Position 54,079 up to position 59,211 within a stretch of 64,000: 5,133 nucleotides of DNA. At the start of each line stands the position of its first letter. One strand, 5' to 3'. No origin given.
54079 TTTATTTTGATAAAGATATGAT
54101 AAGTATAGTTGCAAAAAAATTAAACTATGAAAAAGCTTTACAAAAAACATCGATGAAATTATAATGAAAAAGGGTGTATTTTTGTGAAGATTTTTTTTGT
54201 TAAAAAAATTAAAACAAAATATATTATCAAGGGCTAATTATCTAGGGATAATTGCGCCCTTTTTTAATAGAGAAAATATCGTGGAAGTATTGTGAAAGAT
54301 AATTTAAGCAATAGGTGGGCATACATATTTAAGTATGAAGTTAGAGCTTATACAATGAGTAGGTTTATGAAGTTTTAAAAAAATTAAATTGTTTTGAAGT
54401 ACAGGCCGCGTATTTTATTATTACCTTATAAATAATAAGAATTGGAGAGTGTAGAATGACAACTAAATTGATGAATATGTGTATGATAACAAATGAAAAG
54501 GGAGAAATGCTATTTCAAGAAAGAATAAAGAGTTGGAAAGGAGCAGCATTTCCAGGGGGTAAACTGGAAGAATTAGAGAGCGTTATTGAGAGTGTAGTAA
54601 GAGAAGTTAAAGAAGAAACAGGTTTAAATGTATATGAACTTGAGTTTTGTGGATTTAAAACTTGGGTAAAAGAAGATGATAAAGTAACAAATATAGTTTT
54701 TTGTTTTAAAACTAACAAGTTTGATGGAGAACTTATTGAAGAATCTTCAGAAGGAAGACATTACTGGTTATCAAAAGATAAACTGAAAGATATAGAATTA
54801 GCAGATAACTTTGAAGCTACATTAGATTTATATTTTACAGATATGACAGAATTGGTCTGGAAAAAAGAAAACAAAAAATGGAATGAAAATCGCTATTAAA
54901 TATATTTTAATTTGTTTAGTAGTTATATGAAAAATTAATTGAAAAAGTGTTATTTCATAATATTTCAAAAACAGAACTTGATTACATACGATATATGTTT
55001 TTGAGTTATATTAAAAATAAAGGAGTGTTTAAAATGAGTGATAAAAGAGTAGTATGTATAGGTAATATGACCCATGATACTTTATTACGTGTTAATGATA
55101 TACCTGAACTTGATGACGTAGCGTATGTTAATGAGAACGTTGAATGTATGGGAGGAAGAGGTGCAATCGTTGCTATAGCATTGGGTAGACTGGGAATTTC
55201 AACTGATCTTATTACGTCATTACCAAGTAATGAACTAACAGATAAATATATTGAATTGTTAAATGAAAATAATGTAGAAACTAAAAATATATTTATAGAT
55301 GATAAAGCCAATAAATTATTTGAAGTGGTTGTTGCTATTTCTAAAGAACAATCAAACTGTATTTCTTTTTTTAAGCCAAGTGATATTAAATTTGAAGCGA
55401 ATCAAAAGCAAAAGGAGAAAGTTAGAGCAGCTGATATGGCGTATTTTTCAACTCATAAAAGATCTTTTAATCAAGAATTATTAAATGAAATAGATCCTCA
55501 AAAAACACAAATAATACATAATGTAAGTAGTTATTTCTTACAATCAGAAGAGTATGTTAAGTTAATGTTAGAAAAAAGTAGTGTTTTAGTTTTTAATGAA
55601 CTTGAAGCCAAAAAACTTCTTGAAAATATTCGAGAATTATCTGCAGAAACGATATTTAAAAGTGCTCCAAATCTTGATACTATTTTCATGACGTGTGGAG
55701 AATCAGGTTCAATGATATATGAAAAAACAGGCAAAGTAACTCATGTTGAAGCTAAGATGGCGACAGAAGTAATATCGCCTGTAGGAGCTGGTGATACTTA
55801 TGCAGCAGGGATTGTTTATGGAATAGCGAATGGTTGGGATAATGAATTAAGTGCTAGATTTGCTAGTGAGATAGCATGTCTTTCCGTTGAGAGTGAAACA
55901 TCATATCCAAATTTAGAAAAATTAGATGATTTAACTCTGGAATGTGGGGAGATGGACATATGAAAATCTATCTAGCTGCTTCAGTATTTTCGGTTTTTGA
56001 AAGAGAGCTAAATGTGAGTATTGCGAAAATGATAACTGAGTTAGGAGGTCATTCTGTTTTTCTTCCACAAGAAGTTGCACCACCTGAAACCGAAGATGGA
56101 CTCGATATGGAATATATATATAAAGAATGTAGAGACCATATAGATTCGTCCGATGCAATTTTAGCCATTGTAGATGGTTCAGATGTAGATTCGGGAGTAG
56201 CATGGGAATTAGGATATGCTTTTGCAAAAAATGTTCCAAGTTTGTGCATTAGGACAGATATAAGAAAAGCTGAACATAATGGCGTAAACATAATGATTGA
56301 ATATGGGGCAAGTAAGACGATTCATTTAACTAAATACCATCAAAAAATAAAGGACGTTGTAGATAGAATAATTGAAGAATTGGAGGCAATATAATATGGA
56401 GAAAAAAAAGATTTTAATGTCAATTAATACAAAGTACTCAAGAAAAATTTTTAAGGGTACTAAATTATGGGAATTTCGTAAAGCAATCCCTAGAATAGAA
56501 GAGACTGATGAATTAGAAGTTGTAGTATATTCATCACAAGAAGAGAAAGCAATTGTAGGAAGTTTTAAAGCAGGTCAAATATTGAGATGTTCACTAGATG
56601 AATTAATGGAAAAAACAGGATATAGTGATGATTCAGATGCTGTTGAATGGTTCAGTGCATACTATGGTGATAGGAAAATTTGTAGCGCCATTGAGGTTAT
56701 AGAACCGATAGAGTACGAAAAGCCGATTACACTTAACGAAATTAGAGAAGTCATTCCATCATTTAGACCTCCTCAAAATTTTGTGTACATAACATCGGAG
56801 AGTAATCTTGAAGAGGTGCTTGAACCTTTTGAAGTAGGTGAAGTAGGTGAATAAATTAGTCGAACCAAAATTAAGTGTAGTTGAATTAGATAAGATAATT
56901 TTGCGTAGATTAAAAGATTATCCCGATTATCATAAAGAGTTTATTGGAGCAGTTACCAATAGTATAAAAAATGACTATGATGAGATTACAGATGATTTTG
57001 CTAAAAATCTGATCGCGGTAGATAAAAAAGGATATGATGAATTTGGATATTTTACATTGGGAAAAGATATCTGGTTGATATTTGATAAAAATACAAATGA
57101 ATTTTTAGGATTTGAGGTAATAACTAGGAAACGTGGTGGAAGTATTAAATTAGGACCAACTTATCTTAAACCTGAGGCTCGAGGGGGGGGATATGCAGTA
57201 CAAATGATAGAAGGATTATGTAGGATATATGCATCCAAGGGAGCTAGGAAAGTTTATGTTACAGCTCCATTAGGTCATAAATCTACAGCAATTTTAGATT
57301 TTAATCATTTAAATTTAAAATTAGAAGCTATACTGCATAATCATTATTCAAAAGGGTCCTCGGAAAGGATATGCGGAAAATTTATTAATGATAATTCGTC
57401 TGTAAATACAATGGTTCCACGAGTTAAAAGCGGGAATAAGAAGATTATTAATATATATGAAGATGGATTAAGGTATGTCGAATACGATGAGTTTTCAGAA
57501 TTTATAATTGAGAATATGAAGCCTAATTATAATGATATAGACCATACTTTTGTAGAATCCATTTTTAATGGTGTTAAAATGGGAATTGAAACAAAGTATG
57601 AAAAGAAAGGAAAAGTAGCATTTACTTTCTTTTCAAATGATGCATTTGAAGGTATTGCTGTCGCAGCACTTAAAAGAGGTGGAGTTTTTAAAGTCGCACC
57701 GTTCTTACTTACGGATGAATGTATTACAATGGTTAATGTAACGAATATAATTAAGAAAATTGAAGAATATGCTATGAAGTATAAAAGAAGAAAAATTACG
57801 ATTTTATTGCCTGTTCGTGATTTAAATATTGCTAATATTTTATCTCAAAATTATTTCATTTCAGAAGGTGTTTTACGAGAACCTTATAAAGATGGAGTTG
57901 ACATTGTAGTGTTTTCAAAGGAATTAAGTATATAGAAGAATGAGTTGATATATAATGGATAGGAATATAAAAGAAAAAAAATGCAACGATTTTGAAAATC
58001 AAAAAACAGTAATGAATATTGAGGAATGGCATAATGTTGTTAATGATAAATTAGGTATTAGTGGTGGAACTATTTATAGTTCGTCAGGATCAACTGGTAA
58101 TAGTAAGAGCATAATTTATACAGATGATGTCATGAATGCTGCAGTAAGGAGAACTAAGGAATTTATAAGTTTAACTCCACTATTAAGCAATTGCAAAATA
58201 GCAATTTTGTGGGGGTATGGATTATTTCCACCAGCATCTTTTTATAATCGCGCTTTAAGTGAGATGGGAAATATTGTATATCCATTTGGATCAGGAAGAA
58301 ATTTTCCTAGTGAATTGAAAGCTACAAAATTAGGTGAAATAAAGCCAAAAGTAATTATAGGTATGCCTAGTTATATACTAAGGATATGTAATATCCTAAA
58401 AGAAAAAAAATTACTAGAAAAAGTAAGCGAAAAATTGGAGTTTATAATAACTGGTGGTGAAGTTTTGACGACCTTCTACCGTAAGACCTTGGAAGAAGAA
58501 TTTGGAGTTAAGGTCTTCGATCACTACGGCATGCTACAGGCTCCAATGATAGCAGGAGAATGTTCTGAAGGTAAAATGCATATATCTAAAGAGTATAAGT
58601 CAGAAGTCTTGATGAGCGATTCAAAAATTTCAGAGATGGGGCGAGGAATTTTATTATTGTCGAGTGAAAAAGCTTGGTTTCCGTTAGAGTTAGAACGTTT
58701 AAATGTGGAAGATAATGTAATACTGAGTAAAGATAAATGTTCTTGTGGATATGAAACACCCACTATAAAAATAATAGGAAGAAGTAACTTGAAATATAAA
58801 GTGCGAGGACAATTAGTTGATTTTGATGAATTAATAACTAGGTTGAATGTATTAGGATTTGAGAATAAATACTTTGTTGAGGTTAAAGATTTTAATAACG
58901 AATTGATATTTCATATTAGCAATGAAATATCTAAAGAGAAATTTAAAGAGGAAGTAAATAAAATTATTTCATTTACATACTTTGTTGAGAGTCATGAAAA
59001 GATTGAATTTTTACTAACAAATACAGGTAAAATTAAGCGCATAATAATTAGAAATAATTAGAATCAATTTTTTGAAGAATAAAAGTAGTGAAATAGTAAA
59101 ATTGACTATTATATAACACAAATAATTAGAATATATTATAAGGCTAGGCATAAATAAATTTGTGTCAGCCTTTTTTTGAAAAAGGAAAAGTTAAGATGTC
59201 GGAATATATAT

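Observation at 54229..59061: Six-gene nucleoside/nucleotide-modification operon as the terminal cassette: Nudix, PfkB kinase, NDT-like glycosidase, ASCH, GNAT, PaaK-like ligase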

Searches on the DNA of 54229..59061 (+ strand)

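Call 5: search_dna_similar(query=window:54229-59061:+, collection=phages, mode=distant, max_rows=20)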
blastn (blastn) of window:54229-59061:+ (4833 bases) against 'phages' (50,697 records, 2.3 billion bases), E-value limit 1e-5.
No match.

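Call 6: search_dna_similar(query=window:54229-59061:+, collection=plasmids, mode=distant, max_rows=20)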
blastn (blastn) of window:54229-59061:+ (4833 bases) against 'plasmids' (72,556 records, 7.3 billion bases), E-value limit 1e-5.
No match.

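Call 113: search_rna_families(sources=[L019, L002, L013, L020, L042], threshold=evalue, max_evalue=0.1)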
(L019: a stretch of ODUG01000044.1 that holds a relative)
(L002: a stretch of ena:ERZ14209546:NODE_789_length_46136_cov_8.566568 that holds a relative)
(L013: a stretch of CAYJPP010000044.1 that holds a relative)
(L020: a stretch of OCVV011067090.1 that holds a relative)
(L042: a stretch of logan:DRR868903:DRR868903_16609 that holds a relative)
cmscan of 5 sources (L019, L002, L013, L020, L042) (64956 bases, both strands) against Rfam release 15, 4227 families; matches with E-value up to 0.1: 2.
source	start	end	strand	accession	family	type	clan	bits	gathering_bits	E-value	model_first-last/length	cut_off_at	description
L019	7455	7527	+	RF00005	tRNA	Gene; tRNA;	CL00001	65.1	29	7.2e-12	1-71/71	no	tRNA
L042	699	770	-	RF00005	tRNA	Gene; tRNA;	CL00001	60.5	29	1.3e-10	1-71/71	no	tRNA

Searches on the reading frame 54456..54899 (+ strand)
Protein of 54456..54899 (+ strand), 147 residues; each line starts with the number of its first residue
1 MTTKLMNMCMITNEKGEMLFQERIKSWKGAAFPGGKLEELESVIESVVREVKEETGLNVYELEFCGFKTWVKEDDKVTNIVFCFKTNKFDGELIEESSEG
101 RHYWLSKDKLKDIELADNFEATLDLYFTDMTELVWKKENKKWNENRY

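Call 4: search_protein_families(library=pfam, proteins=[window:54456-54899:+], max_evalue=0.01)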
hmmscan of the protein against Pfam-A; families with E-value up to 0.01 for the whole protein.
window:54456-54899:+ (147 aa): 2 families
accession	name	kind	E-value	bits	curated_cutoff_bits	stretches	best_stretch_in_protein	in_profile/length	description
PF00293.34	NUDIX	-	3.5e-17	63.1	21.1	1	9-114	8-122/134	NUDIX domain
PF14815.12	NUDIX_4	-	0.0015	18.8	35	1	8-123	2-111/113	NUDIX domain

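Call 16: search_protein_families(library=ncbifam, proteins=[window:54456-54899:+], max_evalue=0.01)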
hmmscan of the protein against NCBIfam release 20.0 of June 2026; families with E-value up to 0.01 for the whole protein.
window:54456-54899:+ (147 aa): 16 families
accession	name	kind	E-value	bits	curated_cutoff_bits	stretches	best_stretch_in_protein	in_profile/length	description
TIGR02705.1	nudix_YtkD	equivalog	1.5e-10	40.8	154.4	1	9-83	28-100/156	RNA deprotection pyrophosphohydrolase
NF006530.0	PRK08999.1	equivalog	3.8e-10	39.3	245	1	8-118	10-120/315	Nudix family hydrolase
NF008044.0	PRK10776.1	equivalog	3e-09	36.9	148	1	8-115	8-115/130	8-oxo-dGTP diphosphatase MutT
TIGR00586.1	mutt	equivalog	2.5e-08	34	97.9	1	6-64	7-68/129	8-oxo-dGTP diphosphatase MutT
NF001937.0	PRK00714.1-4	equivalog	1.7e-06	27.8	139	1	10-71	14-75/161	RNA pyrophosphohydrolase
NF007834.0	PRK10546.1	equivalog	1.5e-05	24.8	156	1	13-118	12-117/135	pyrimidine (deoxy)nucleoside triphosphate diphosphatase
NF001299.0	PRK00241.1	equivalog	0.00023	20.7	158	1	26-70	155-201/263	NAD(+) diphosphatase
NF003791.0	PRK05379.2-3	equivalog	0.00054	19.3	409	1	27-59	225-258/340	bifunctional nicotinamide-nucleotide adenylyltransferase/Nudix hydroxylase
NF001936.0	PRK00714.1-3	equivalog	0.00063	19.7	118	1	14-92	21-95/155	RNA pyrophosphohydrolase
NF041652.1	Nud_hyd_Dein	equivalog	0.00069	19.9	200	1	11-67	29-82/152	Nudix hydrolase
NF001934.0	PRK00714.1-1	equivalog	0.00074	19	241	1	10-70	14-74/176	RNA pyrophosphohydrolase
NF001935.0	PRK00714.1-2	equivalog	0.00079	19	259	1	10-71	14-75/183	RNA pyrophosphohydrolase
NF003786.0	PRK05379.1-2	equivalog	0.004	16.4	397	1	16-61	229-276/354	bifunctional nicotinamide-nucleotide adenylyltransferase/Nudix hydroxylase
NF006961.0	PRK09438.1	equivalog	0.0041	16.6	103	1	34-61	38-65/151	dihydroneopterin triphosphate diphosphatase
NF008736.0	PRK11762.1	equivalog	0.006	16.1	169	1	31-64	77-110/186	ADP compounds hydrolase NudE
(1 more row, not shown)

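Call 17: search_protein_families(library=padloc, proteins=[window:54456-54899:+], max_evalue=0.01)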
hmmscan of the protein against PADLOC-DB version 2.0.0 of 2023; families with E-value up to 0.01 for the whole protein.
window:54456-54899:+ (147 aa): 1 family
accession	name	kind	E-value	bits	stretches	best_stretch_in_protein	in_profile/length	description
PDLC04899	PDC-S07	-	1.5e-11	42.1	1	8-117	10-119/135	-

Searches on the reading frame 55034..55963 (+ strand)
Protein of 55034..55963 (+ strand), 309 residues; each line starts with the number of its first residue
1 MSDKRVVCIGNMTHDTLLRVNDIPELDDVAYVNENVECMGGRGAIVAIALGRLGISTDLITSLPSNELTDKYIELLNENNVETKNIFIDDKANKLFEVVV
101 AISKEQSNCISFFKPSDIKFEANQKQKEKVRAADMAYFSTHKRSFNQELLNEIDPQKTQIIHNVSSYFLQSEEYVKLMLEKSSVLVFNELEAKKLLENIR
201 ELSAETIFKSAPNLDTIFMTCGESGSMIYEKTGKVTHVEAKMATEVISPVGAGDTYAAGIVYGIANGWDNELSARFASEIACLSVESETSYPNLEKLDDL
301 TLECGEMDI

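Call 4: search_protein_families(library=pfam, proteins=[window:55034-55963:+], max_evalue=0.01)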
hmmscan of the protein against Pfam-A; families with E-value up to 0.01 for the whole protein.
window:55034-55963:+ (309 aa): 2 families
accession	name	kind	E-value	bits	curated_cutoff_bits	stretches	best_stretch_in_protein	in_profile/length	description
PF00294.29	PfkB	-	1.4e-37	130.1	25.8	1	4-295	2-300/302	pfkB family carbohydrate kinase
PF22459.2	PrgX_C_TPR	-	0.0019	18.5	27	1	85-190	7-111/190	Pheromone cCF10 receptor, C-terminal TPR region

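Call 16: search_protein_families(library=ncbifam, proteins=[window:55034-55963:+], max_evalue=0.01)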
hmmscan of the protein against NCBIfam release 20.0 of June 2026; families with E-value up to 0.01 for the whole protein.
window:55034-55963:+ (309 aa): 23 families
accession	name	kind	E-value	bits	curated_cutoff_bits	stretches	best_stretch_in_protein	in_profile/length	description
TIGR02152.1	D_ribokin_bact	equivalog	4.6e-25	88.6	299.65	1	6-295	1-294/298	ribokinase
TIGR04382.1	myo_inos_iolC_N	equivalog_domain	5e-22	78.6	300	2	172-299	179-304/309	5-dehydro-2-deoxygluconokinase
NF041134.1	R1P_kin_Thcocales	equivalog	2.1e-21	76.6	500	1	6-300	3-278/291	ADP-dependent ribose-1-phosphate kinase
NF041164.1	NucKinThplmales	equivalog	2.7e-19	69.5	450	1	9-289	7-276/295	nucleoside kinase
NF053626.1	RibKinHalex1628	equivalog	9.6e-19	68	330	1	5-286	3-274/293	ATP-dependent ribose-1-phosphate kinase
NF008353.0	PRK11142.1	equivalog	3.6e-15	56.2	341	1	4-289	3-288/307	ribokinase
TIGR03828.1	pfkB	equivalog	4.3e-15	55.5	292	1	11-300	7-298/305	1-phosphofructokinase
TIGR03168.1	1-PFK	subfamily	3.9e-14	52.3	216.4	1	11-300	7-298/305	hexose kinase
NF006957.1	PRK09434.1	equivalog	4.2e-14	52.8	450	1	33-274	20-270/302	fructokinase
NF041633.1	trifunc_aldol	exception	1.6e-12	46.7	700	2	37-90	270-323/580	KHG/KDPG aldolase/sugar kinase fusion protein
NF007068.0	PRK09513.1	equivalog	1.7e-10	40.6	432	1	194-286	197-287/312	1-phosphofructokinase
NF041332.1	KDG_KDGal_kin_Halo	equivalog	1.2e-09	38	440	1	24-283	17-290/320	bifunctional 2-dehydro-3-deoxygluconokinase/2-dehydro-3-deoxygalactonokinase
TIGR02198.1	rfaE_dom_I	equivalog_domain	2.2e-09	36.9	345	1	3-286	7-298/315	D-glycero-beta-D-manno-heptose-7-phosphate kinase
NF007321.0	PRK09813.1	equivalog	3e-09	36.7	247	1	213-282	185-252/261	fructoselysine 6-kinase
NF040938.1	KDG_KDGal_kin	equivalog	6.7e-09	35.3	400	1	27-287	20-286/305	bifunctional 2-dehydro-3-deoxygluconokinase/2-dehydro-3-deoxygalactonokinase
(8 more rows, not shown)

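Call 17: search_protein_families(library=padloc, proteins=[window:55034-55963:+], max_evalue=0.01)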
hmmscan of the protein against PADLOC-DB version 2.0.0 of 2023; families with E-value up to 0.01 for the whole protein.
window:55034-55963:+ (309 aa): 0 families

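Call 30: search_solved_structures(query=window:55034-55963:+, max_evalue=0.001, show_alignments=0)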
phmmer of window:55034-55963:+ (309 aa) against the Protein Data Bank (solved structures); distinct sequences matched with E-value up to 0.001: 44.
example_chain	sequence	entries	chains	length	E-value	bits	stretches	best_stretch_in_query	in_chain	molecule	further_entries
2c49_A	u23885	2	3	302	2.4e-13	53.2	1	4-299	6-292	SUGAR KINASE MJ0406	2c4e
5zwy_A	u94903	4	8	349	7.1e-12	48.4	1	7-294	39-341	Ribokinase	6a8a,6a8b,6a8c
2qcv_A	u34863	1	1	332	2e-09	40.4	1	38-299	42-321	Putative 5-dehydro-2-deoxygluconokinase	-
3ry7_A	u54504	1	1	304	1.2e-08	37.8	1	4-298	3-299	Ribokinase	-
2rbc_A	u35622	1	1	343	3.3e-08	36.4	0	3-113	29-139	Sugar kinase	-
2afb_A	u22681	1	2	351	4.9e-08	35.8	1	217-284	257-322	2-keto-3-deoxygluconate kinase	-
3b1r_A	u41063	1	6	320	1.1e-07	34.7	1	179-287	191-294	Ribokinase, putative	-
3b1n_A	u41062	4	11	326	1.1e-07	34.6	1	179-287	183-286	Ribokinase, putative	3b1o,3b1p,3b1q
7ag6_A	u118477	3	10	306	1.2e-07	34.5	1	5-284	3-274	Sulfofructose kinase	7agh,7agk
3ewm_A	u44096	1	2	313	1.4e-06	31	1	37-293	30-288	Uncharacterized sugar kinase PH1459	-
3gbu_A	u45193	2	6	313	1.6e-06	30.8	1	37-293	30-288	Uncharacterized sugar kinase PH1459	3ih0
3kd6_A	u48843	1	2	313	2.1e-06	30.5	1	39-267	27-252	Carbohydrate kinase, PfkB family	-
6znx_A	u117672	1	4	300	2.9e-06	30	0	179-299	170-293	Ribokinase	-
8cqx_A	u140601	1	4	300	2.9e-06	30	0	179-299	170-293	Ribokinase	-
9p6q_A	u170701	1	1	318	4e-06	29.5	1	1-281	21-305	Ketohexokinase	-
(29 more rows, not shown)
